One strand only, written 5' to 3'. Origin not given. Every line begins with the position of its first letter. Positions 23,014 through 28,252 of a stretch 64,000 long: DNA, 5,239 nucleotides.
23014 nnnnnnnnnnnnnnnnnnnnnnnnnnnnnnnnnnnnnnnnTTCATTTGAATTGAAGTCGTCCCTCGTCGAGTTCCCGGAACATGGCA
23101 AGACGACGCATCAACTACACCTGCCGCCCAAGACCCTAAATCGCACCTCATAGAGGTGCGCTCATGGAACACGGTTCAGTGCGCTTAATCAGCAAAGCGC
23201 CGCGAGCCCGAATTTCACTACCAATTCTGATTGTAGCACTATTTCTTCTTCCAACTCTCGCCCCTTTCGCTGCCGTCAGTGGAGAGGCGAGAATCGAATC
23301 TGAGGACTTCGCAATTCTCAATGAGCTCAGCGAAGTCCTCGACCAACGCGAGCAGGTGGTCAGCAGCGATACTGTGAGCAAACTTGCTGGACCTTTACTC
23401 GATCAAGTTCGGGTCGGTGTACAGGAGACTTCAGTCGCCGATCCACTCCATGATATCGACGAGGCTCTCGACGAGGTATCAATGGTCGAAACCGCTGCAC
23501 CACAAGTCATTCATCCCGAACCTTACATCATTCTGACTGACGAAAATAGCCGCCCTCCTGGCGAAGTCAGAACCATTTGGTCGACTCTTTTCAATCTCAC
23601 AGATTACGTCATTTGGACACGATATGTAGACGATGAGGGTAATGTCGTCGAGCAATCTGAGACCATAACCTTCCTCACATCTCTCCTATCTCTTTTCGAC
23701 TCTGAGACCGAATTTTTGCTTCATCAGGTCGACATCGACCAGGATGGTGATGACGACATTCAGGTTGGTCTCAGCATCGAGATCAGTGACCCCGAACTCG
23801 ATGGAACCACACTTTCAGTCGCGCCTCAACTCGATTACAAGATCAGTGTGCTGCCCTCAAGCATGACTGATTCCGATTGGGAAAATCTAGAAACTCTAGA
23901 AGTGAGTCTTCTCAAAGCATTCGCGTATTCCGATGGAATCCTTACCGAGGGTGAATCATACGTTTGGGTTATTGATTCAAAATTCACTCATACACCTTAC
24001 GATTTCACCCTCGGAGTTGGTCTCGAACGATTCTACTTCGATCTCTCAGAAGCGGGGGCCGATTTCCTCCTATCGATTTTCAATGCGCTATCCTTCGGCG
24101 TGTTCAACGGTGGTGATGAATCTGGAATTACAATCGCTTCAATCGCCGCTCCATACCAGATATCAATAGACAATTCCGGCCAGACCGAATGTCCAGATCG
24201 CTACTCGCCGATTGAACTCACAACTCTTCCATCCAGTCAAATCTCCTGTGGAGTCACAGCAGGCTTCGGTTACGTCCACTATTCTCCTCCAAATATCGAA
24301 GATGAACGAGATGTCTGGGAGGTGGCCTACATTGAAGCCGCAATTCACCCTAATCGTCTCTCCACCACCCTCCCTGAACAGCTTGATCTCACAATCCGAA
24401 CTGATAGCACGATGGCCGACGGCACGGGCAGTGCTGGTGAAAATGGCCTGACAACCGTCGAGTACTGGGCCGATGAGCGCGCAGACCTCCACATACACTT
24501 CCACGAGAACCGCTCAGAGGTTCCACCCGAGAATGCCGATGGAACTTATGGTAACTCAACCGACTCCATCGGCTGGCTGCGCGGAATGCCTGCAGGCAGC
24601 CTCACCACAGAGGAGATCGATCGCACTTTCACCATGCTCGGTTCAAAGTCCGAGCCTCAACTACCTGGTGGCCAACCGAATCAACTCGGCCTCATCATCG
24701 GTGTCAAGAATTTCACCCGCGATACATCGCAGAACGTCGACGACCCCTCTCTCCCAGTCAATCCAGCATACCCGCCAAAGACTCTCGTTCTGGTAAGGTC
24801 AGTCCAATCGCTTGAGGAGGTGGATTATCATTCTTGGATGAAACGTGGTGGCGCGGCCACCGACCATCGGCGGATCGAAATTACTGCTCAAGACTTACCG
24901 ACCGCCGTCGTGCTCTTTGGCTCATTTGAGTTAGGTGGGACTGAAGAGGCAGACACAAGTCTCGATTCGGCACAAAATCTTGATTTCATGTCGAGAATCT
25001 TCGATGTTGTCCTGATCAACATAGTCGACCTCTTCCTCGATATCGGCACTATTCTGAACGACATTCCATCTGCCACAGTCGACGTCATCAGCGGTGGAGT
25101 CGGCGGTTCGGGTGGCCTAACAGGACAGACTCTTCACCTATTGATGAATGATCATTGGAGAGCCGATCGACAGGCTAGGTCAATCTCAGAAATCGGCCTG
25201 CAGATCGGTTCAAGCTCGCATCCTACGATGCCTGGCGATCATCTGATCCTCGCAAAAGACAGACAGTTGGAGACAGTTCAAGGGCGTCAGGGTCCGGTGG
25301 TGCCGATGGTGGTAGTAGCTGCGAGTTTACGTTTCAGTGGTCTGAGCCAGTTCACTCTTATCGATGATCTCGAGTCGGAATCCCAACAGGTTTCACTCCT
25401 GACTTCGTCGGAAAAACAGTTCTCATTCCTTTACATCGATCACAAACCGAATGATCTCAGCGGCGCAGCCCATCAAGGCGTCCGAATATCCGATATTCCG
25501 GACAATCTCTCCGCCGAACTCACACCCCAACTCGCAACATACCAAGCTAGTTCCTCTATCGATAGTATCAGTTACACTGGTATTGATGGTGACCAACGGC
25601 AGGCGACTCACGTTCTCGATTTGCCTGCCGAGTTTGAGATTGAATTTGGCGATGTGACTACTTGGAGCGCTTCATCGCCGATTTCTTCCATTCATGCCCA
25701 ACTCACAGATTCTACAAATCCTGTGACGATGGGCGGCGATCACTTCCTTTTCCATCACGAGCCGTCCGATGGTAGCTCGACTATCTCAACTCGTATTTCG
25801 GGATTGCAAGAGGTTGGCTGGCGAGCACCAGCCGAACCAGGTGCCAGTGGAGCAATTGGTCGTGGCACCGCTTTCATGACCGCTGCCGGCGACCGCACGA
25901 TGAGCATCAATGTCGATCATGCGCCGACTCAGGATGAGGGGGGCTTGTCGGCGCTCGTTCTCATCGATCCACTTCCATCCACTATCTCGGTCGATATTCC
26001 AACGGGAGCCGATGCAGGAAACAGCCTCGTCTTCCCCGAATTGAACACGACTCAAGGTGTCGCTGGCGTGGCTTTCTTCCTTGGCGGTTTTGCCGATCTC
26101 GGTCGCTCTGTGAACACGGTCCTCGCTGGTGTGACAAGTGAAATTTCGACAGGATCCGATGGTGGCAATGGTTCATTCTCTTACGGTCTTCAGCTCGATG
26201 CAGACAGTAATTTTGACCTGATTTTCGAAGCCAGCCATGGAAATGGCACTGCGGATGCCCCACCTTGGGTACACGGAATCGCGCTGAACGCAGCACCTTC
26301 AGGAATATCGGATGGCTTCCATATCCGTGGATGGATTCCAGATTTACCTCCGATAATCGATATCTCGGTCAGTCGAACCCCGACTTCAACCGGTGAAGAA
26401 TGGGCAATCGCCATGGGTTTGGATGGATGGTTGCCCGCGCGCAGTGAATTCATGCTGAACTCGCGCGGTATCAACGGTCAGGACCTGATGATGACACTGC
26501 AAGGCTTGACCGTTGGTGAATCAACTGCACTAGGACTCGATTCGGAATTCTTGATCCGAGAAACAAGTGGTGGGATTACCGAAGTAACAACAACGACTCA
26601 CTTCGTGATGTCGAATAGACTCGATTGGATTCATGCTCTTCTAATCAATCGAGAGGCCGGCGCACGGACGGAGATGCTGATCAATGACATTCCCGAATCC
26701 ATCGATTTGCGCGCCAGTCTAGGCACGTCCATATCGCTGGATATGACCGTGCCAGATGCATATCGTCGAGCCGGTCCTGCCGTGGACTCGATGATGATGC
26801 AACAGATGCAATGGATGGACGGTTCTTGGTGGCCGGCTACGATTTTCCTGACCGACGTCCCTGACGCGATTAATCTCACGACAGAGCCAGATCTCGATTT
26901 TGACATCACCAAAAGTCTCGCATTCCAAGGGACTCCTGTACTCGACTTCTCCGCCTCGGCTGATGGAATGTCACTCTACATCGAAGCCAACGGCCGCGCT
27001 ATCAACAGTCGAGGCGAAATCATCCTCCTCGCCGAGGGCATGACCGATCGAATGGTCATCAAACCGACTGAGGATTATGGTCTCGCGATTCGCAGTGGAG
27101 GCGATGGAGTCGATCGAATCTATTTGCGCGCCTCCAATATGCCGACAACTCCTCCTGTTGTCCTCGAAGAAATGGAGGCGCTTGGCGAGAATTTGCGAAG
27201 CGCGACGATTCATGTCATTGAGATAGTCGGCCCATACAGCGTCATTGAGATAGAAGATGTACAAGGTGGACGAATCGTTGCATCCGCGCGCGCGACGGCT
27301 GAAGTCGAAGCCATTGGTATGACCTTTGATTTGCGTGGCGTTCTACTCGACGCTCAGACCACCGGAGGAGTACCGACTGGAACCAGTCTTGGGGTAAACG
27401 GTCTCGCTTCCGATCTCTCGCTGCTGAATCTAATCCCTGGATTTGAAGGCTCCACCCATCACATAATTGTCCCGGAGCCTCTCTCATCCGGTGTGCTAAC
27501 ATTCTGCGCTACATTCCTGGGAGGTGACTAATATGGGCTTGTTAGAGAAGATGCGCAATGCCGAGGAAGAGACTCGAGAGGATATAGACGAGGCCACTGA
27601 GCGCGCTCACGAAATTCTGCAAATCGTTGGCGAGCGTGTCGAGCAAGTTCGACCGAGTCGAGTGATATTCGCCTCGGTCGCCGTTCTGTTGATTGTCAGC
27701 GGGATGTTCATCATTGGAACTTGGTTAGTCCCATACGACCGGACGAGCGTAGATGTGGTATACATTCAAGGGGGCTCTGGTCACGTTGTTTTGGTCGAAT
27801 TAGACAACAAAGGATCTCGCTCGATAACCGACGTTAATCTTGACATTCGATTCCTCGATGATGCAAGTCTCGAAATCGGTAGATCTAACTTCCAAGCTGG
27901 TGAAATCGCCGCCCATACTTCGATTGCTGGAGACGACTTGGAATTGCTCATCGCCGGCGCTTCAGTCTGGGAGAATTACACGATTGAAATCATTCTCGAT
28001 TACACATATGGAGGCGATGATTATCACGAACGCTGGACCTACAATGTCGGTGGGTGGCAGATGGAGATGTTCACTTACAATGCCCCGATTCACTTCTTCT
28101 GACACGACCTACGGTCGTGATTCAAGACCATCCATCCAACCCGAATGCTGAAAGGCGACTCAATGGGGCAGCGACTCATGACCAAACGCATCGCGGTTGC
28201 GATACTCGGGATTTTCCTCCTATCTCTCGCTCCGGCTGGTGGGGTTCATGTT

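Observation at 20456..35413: Co-directional five-gene envelope block: giant surface proteins, a CARDB-rich S8 protease, and two ectoproteins with cytoplasmic C-terminal zinc ribbons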

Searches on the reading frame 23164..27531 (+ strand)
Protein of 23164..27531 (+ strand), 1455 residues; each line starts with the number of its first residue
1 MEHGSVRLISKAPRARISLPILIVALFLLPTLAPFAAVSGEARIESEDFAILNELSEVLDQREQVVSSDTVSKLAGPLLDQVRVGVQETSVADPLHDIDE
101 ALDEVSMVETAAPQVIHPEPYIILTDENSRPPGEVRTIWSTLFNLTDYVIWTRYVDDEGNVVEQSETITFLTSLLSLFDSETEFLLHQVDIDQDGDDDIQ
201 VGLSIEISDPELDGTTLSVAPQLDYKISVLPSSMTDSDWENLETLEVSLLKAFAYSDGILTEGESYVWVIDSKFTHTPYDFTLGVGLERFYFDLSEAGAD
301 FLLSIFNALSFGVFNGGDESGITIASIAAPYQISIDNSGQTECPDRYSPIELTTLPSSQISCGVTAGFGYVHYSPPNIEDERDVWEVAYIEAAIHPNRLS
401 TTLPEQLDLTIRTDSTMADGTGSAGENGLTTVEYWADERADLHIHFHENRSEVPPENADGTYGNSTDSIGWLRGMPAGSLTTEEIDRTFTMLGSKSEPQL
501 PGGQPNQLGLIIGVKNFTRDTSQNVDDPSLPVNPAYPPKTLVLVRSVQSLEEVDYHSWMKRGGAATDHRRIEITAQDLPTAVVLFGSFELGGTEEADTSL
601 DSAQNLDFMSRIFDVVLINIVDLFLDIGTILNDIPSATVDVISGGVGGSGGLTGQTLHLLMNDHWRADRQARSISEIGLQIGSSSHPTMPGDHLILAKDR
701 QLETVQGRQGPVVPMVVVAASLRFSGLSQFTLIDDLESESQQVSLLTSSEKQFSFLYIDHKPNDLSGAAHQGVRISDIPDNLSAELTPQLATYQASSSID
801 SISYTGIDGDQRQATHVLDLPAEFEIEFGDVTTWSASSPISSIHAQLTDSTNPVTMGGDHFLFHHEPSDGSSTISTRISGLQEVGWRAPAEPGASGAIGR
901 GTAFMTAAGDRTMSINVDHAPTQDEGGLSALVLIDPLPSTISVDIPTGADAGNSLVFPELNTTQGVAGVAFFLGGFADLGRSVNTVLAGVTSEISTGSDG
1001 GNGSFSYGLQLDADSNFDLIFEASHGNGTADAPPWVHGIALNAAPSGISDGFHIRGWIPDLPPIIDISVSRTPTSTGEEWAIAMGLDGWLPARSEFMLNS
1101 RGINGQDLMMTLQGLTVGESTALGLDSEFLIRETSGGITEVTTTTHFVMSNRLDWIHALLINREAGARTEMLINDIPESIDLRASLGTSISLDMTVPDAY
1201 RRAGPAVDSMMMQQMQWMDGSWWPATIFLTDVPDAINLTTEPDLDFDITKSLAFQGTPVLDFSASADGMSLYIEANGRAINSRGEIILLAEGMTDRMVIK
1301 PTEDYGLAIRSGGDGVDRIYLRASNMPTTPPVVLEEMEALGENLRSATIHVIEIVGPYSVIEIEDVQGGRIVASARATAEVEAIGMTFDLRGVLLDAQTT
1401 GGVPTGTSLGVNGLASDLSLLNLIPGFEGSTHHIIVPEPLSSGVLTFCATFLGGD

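Call 4: search_protein_families(library=pfam, proteins=[window:23164-27531:+], max_evalue=0.01)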
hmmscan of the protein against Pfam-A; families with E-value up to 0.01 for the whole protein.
window:23164-27531:+ (1455 aa): 0 families

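Call 47: search_protein_families(library=ncbifam, proteins=[window:23164-27531:+], max_evalue=0.01)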
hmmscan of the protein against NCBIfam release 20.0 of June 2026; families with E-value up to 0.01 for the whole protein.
window:23164-27531:+ (1455 aa): 0 families

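Call 59: search_solved_structures(query=window:23164-27528:+, max_evalue=1)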
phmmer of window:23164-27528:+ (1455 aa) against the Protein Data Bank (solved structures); distinct sequences matched with E-value up to 1: 0.

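Call 93: predict_structure(alignment_id=A4)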
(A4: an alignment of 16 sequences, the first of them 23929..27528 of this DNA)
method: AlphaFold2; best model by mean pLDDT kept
length: 1200 residues; sequences in the alignment: 16
mean_pLDDT: 68.5   pTM: 0.57
mean pLDDT of the five models: 68.5, 65.8, 65.0, 56.4, 54.5
residues with pLDDT >= 90: 21; 70-90: 674; 50-70: 276; < 50: 229
segments of 3 or more residues with pLDDT < 50: 1-6, 47-49, 52-67, 70-72, 161-171, 203-206, 335-398, 445-447, 695-729, 739-747, 792-794, 993-995, 997-1000, 1140-1174, 1183-1200
pLDDT, mean of each block of 10 residues (from residue 1): 44 77 59 53 50 43 47 62 77 83 84 78 75 81 85 74 37 72 86 71 55 76 89 85 71 83 69 82 79 82 65 71 83 47 34 39 37 32 30 37 81 81 72 77 55 58 71 80 74 84 62 72 83 78 88 78 88 75 88 85 87 83 87 75 76 85 69 82 81 50 38 36 46 49 46 71 83 68 75 64 82 71 77 82 76 83 82 73 72 85 80 85 85 79 80 87 77 87 72 49 76 84 62 82 73 73 79 61 74 61 58 64 60 55 35 27 35 48 46 38
secondary structure, 60 per line:
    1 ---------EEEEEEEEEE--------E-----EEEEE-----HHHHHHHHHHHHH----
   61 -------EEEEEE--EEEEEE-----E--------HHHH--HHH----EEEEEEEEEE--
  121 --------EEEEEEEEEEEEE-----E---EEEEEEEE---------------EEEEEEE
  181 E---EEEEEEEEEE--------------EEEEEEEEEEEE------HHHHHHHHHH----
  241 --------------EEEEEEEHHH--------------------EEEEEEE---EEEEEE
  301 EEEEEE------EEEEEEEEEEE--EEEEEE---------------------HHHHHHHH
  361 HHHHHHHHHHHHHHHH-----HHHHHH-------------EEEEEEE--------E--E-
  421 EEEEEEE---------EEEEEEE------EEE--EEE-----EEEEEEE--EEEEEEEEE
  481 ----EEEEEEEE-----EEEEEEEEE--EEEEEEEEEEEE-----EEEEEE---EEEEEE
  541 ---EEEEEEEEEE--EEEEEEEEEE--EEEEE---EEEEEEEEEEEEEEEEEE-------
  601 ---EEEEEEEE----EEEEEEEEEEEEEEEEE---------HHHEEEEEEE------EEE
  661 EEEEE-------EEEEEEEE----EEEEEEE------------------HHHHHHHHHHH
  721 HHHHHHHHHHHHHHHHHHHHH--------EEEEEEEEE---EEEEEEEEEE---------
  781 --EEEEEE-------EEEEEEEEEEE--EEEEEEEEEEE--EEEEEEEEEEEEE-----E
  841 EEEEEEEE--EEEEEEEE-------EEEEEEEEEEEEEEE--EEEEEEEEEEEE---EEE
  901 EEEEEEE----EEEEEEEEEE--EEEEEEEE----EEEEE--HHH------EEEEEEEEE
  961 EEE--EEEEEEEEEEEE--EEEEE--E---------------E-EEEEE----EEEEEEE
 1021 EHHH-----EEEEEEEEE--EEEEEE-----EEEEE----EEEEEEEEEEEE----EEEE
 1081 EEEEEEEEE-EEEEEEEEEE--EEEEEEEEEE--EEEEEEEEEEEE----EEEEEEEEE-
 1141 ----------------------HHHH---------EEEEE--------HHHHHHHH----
elements in order (helices of 4 or more, strands of 3 or more residues): E10-19 E34-38 H44-56 E68-73 E76-81 H96-99 E109-118 E129-141 E151-158 E174-181 E185-194 E209-220 H227-236 E255-261 E285-291 E295-306 E313-323 E326-331 H353-376 H382-387 E401-407 E421-427 E437-443 E450-452 E455-457 E463-469 E472-480 E485-492 E498-506 E509-520 E526-531 E535-540 E544-553 E556-565 E568-572 E576-593 E604-611 E616-632 E645-651 E658-665 E673-680 E685-691 H710-741 E750-758 E762-771 E783-788 E796-806 E809-819 E822-834 E840-848 E851-858 E866-880 E883-894 E898-907 E912-921 E924-931 E936-940 E952-963 E966-977 E980-984 E1005-1009 E1014-1021 E1030-1038 E1041-1046 E1052-1056 E1061-1072 E1077-1089 E1091-1100 E1103-1112 E1115-1126 E1131-1139 H1163-1166 E1176-1180 H1189-1196

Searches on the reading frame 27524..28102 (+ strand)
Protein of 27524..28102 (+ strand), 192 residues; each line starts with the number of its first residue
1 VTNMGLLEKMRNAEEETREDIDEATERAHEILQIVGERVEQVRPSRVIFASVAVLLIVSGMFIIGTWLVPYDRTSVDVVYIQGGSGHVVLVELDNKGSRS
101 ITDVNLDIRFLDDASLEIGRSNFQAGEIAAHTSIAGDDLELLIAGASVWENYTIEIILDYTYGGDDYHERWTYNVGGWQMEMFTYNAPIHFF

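Call 4: search_protein_families(library=pfam, proteins=[window:27524-28102:+], max_evalue=0.01)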
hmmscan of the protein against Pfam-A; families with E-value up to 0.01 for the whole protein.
window:27524-28102:+ (192 aa): 0 families

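Call 18: search_protein_families(library=pfam, proteins=[window:27533-28102:+], max_evalue=10)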
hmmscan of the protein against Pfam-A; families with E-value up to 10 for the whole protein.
window:27533-28102:+ (189 aa): 2 families
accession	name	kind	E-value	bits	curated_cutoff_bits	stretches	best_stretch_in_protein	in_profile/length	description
PF12911.12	OppC_N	-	0.069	13.5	23.9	1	46-73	17-44/53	N-terminal TM domain of oligopeptide transport permease C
PF12325.13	TMF_TATA_bd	-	0.076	13.6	29.1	1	5-39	60-94/115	TATA element modulatory factor 1 TATA binding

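Call 47: search_protein_families(library=ncbifam, proteins=[window:27533-28102:+], max_evalue=0.01)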
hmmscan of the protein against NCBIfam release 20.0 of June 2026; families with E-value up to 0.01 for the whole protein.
window:27533-28102:+ (189 aa): 0 families
